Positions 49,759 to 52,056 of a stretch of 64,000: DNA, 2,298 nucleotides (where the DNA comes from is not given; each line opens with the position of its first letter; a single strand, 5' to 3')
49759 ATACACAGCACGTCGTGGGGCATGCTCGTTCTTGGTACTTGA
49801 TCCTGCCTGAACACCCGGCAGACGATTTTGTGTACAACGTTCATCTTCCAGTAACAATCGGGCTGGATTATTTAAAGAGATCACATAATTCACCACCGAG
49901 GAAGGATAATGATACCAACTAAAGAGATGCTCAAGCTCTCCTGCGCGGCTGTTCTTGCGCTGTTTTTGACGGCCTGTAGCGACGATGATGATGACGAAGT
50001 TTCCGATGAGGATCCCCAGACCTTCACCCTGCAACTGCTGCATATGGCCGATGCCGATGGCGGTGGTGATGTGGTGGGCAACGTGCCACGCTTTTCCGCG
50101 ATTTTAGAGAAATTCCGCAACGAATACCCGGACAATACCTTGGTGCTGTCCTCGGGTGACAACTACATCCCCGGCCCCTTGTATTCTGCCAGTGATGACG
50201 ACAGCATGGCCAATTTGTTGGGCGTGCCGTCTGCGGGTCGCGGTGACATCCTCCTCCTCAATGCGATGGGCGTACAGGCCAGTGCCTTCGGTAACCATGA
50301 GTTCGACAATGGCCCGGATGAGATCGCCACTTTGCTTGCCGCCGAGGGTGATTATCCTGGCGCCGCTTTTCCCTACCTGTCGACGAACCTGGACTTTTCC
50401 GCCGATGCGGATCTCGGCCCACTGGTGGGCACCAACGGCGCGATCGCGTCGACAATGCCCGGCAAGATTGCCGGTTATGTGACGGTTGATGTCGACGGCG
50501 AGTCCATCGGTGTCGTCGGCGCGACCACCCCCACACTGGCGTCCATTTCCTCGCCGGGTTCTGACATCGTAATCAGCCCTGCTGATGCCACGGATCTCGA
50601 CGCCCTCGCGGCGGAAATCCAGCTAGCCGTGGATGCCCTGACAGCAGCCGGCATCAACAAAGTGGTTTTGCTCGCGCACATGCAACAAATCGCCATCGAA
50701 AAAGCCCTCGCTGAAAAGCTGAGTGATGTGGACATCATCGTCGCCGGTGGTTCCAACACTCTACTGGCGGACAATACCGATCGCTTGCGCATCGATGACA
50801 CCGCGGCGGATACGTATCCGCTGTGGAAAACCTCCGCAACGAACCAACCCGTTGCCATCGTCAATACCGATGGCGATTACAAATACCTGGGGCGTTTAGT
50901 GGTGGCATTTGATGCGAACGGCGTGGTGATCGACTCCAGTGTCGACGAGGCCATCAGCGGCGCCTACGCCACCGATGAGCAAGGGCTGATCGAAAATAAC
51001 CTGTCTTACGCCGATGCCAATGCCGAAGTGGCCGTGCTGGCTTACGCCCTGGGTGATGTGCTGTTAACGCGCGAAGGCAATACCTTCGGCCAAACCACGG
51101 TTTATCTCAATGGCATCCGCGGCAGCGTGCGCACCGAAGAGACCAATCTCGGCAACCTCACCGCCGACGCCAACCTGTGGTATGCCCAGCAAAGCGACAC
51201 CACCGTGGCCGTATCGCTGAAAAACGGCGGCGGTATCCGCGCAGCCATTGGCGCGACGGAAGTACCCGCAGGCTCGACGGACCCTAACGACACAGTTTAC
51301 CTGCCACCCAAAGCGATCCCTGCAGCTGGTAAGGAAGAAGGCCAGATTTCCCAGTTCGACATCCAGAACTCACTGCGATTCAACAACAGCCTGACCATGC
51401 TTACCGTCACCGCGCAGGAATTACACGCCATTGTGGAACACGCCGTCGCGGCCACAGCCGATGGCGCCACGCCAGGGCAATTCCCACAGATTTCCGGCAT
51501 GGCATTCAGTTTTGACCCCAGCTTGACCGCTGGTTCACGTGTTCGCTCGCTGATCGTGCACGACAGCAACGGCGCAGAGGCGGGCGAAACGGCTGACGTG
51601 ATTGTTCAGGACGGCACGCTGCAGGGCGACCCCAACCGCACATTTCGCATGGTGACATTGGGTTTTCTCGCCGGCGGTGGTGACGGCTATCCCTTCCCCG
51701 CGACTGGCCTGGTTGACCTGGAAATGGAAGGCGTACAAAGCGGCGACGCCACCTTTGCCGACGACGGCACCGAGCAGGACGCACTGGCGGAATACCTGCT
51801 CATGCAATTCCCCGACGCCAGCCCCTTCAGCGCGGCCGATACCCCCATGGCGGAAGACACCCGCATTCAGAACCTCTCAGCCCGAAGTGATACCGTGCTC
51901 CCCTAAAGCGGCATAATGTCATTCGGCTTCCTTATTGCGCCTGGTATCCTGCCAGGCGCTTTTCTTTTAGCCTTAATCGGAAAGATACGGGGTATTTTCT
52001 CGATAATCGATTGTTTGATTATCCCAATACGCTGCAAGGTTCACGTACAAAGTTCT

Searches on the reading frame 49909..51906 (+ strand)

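Call 74: search_protein_families(library=pfam, proteins=[window:49909-51906:+], max_evalue=0.00001)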
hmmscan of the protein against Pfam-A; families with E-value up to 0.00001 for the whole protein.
window:49909-51906:+ (665 aa): 1 family
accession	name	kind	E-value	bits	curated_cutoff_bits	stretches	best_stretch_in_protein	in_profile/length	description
PF02872.23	5_nucleotid_C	-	7.8e-23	81.8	23.6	1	394-596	3-155/158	5'-nucleotidase, C-terminal domain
